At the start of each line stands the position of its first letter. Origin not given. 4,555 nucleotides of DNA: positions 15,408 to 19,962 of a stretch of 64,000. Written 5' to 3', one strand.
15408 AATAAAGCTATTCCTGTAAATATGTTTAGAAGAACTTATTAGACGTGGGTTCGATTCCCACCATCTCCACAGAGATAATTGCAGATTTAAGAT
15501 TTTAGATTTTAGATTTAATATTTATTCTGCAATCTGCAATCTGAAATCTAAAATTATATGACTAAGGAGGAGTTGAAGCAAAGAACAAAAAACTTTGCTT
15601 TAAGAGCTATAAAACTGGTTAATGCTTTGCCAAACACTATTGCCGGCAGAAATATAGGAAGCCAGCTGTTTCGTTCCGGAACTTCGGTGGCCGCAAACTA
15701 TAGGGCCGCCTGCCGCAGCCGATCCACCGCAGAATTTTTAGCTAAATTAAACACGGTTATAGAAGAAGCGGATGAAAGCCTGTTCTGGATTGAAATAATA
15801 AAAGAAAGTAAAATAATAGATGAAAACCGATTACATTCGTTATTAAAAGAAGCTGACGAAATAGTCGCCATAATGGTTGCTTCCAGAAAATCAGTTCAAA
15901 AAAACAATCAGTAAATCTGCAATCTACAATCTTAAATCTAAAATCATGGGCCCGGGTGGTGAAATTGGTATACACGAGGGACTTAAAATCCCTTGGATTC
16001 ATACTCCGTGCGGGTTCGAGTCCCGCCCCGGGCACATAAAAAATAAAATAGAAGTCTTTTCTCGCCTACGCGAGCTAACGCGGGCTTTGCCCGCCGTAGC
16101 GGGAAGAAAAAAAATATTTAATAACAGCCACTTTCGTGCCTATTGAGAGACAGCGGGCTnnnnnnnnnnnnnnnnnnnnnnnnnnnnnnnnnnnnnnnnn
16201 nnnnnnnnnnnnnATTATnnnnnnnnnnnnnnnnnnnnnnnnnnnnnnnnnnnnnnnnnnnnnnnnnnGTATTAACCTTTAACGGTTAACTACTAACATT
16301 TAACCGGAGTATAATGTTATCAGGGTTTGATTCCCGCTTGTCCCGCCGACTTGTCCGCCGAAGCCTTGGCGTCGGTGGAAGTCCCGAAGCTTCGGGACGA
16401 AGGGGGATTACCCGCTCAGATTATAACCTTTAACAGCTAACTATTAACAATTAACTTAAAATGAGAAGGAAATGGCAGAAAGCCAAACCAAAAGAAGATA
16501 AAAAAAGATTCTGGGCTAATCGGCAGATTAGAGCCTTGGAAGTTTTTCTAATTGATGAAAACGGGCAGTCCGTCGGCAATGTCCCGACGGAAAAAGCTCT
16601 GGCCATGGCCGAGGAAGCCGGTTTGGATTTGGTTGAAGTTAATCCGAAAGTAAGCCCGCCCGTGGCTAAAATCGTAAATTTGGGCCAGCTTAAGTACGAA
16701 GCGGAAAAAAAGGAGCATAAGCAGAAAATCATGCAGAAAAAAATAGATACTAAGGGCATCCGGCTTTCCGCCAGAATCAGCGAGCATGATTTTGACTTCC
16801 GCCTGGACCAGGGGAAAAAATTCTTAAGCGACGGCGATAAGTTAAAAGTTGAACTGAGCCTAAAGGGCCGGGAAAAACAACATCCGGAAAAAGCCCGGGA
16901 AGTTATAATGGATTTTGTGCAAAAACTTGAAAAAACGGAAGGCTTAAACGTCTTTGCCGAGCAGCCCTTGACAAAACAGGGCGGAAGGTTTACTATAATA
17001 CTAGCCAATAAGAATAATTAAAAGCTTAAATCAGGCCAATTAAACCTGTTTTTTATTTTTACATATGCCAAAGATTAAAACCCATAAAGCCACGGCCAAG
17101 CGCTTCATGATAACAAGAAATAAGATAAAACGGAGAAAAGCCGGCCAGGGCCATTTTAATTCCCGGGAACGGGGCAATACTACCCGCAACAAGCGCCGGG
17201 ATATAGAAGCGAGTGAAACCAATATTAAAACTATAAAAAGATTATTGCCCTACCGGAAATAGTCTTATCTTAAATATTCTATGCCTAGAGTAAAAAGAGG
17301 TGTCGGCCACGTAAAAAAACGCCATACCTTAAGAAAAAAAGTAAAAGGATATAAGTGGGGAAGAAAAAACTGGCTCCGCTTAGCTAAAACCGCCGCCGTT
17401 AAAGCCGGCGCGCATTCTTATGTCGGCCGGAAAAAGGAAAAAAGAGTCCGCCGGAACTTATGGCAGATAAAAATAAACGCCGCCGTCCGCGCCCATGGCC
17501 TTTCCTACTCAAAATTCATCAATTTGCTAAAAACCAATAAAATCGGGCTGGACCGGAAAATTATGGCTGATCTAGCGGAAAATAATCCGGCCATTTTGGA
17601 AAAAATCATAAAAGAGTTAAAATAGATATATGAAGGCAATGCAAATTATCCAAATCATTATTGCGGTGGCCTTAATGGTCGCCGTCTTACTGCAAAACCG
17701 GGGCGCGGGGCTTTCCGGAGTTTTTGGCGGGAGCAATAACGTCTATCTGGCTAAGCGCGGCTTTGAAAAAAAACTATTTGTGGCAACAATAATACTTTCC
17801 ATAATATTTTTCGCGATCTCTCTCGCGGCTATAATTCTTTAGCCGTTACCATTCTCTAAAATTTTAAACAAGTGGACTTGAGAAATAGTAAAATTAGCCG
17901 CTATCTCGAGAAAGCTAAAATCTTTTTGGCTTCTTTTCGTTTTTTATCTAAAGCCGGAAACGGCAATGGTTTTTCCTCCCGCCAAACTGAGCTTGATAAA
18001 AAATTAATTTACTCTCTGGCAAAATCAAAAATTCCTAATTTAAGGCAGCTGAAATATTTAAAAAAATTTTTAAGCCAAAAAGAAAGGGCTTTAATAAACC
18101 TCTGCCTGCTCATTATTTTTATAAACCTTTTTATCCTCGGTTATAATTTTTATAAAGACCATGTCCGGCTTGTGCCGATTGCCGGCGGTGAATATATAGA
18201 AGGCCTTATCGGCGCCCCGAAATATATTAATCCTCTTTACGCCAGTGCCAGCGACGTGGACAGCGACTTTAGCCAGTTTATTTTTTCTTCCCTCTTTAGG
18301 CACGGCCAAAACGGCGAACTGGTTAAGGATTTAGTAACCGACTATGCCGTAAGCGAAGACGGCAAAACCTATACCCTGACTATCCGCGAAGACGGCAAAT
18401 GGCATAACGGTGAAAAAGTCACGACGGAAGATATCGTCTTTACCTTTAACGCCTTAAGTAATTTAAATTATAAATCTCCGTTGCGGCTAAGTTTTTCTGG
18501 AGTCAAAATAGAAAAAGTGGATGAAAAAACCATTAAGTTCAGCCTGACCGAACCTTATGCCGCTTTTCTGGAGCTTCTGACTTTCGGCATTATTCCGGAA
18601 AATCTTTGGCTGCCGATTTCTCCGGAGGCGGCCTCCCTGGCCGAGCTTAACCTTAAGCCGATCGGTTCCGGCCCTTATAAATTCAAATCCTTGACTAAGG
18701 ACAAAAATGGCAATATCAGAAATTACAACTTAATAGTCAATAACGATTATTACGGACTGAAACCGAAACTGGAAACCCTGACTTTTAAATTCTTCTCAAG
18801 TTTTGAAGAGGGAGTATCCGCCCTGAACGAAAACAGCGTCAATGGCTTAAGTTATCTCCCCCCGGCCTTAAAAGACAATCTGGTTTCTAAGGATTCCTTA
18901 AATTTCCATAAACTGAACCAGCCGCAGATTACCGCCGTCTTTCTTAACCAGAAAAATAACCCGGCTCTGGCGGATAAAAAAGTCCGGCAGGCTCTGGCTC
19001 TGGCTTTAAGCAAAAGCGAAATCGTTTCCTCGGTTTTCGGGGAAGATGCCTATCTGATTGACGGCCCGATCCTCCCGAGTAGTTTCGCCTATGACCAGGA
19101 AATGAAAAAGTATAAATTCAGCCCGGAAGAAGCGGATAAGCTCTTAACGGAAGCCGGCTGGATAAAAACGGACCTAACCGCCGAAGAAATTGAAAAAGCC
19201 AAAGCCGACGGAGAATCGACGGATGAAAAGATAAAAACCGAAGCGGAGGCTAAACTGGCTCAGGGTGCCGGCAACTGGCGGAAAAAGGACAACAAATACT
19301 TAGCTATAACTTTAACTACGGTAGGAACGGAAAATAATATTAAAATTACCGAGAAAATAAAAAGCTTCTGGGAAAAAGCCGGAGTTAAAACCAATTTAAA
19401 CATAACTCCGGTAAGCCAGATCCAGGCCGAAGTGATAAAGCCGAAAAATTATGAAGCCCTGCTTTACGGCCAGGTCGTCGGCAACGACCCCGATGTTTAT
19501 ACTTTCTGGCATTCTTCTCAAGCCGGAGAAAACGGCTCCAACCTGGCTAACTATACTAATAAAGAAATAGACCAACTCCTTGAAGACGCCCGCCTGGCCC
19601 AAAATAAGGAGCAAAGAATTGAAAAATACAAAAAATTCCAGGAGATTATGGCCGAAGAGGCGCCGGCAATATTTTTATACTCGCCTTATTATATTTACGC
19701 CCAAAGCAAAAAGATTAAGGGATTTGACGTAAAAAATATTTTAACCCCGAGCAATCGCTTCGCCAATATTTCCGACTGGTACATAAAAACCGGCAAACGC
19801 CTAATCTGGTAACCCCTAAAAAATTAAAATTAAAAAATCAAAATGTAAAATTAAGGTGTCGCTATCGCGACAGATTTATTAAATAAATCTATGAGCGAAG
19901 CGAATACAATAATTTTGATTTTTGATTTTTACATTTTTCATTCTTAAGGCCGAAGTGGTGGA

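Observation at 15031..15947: Locus-specific heptamer 'word' arrays fill intergenic DNA, and the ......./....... family tracks stable-RNA genes and brackets tmRNA as an inverted pair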

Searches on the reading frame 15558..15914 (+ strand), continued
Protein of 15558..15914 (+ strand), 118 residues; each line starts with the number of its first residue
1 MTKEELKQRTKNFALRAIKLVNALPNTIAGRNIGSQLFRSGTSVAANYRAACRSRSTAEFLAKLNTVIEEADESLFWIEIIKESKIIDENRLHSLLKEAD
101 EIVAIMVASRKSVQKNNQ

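Call 94: get_annotated_region(hit=H22, flank=300)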
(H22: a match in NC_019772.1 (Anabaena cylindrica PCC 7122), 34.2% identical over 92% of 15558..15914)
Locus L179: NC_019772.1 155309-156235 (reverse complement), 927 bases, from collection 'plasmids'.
description: Anabaena cylindrica PCC 7122 plasmid pANACY.01, complete sequence
organism: Anabaena cylindrica PCC 7122 (NCBI taxid 272123)
taxonomy: Bacteria; Cyanobacteriota; Cyanophyceae; Nostocales; Nostocaceae; Anabaena; Anabaena cylindrica; Anabaena cylindrica PCC 7122
host: -; source: water, most likely pond; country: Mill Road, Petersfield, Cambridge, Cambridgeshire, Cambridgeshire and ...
typing (MOB-suite, as given by PLSDB): conjugative; replicon rep_cluster_345; relaxase MOBP; mating-pair formation MPF_T
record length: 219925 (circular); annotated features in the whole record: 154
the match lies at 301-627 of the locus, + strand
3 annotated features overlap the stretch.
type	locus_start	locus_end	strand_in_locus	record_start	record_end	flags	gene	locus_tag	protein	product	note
CDS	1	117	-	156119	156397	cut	cas2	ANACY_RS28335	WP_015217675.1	CRISPR-associated endonuclease Cas2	GO:0043571 - maintenance of CRISPR repeat elements [Evidence IEA]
CDS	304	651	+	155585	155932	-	-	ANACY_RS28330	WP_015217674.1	four helix bundle protein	-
CDS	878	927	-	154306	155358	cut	cas1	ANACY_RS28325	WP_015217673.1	CRISPR-associated endonuclease Cas1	GO:0043571 - maintenance of CRISPR repeat elements [Evidence IEA]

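Call 95: get_annotated_region(hit=H10, flank=300)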
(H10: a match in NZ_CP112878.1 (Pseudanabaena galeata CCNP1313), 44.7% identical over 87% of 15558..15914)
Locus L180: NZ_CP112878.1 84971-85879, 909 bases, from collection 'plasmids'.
description: Pseudanabaena galeata CCNP1313 plasmid pPg_04, complete sequence
organism: Pseudanabaena galeata CCNP1313 (NCBI taxid 2602720)
taxonomy: Bacteria; Cyanobacteriota; Cyanophyceae; Pseudanabaenales; Pseudanabaenaceae; Pseudanabaena; Pseudanabaena galeata; Pseudanabaena galeata CCNP1313
host: -; source: -; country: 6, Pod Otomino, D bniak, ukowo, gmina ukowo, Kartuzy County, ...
typing (MOB-suite, as given by PLSDB): mobilizable; relaxase MOBP
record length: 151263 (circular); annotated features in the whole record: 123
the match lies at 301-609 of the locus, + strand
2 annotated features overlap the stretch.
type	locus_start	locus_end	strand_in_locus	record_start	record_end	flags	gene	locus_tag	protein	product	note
CDS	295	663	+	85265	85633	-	-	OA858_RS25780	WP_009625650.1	four helix bundle protein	-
CDS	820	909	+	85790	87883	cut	cas1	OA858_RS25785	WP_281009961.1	CRISPR-associated endonuclease Cas1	GO:0043571 - maintenance of CRISPR repeat elements [Evidence IEA]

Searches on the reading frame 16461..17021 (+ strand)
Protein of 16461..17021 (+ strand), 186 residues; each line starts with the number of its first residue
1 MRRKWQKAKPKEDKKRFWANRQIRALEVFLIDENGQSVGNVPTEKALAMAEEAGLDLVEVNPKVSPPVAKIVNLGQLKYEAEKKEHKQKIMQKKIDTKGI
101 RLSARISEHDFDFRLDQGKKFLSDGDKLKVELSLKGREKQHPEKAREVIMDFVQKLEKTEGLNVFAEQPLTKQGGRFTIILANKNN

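Call 12: search_protein_families(library=pfam, proteins=[window:16461-17021:+])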
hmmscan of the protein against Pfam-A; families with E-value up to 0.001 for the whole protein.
window:16461-17021:+ (186 aa): 2 families
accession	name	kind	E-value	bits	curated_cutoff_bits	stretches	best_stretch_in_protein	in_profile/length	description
PF05198.21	IF3_N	-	6e-26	90.9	26.9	1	20-87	2-69/70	Translation initiation factor IF-3, N-terminal domain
PF00707.27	IF3_C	-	4.3e-19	68.7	34.8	1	95-183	1-85/86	Translation initiation factor IF-3, C-terminal domain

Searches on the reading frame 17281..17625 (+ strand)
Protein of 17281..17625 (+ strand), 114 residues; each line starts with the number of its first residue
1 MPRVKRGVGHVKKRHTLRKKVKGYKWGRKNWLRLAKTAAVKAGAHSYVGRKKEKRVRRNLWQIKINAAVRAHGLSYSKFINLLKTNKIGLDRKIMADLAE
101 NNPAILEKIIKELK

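Call 28: find_encoding_contigs(protein=window:17281-17625:+, flank=10000, max_places=10)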
Protein window:17281-17625:+ (114 aa): 2 contigs read that carry it; 1 place shown.
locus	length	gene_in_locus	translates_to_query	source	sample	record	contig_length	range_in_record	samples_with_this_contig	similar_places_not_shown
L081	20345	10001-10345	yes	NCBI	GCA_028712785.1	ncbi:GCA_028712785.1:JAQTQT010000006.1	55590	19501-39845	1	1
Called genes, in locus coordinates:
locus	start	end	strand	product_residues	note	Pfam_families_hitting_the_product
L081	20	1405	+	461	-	PF08529:NusA_N, PF00575:S1 (weak), PF13184:KH_NusA_1st, PF26594:KH_NusA_2nd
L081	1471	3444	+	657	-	PF03030:H_PPase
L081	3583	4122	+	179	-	PF00881:Nitroreductase, PF14512:TM1586_NiRdase (weak)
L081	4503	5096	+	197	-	-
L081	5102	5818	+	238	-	-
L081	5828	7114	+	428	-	PF05697:Trigger_N, PF00254:FKBP_C, PF05698:Trigger_C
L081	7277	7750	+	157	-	PF01668:SmpB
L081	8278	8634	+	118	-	PF05635:23S_rRNA_IVP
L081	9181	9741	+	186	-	PF05198:IF3_N, PF00707:IF3_C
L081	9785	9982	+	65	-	PF01632:Ribosomal_L35p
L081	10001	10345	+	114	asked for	PF00453:Ribosomal_L20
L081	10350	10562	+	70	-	PF03840:SecG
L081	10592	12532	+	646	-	PF00496:SBP_bac_5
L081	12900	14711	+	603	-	PF00753:Lactamase_B, PF12706:Lactamase_B_2, PF22505:RNase_J_b_CASP, PF07521:RMMBL (weak), PF17770:RNase_J_C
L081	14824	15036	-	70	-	-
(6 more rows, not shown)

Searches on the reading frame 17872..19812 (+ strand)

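Call 12: search_protein_families(library=pfam, proteins=[window:17872-19812:+])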
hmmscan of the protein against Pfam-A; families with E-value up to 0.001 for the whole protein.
window:17872-19812:+ (646 aa): 1 family
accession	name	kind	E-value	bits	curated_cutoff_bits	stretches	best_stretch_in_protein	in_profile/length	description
PF00496.27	SBP_bac_5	-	4.1e-63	214.2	32.4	1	149-550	1-362/368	Bacterial extracellular solute-binding proteins, family 5 Middle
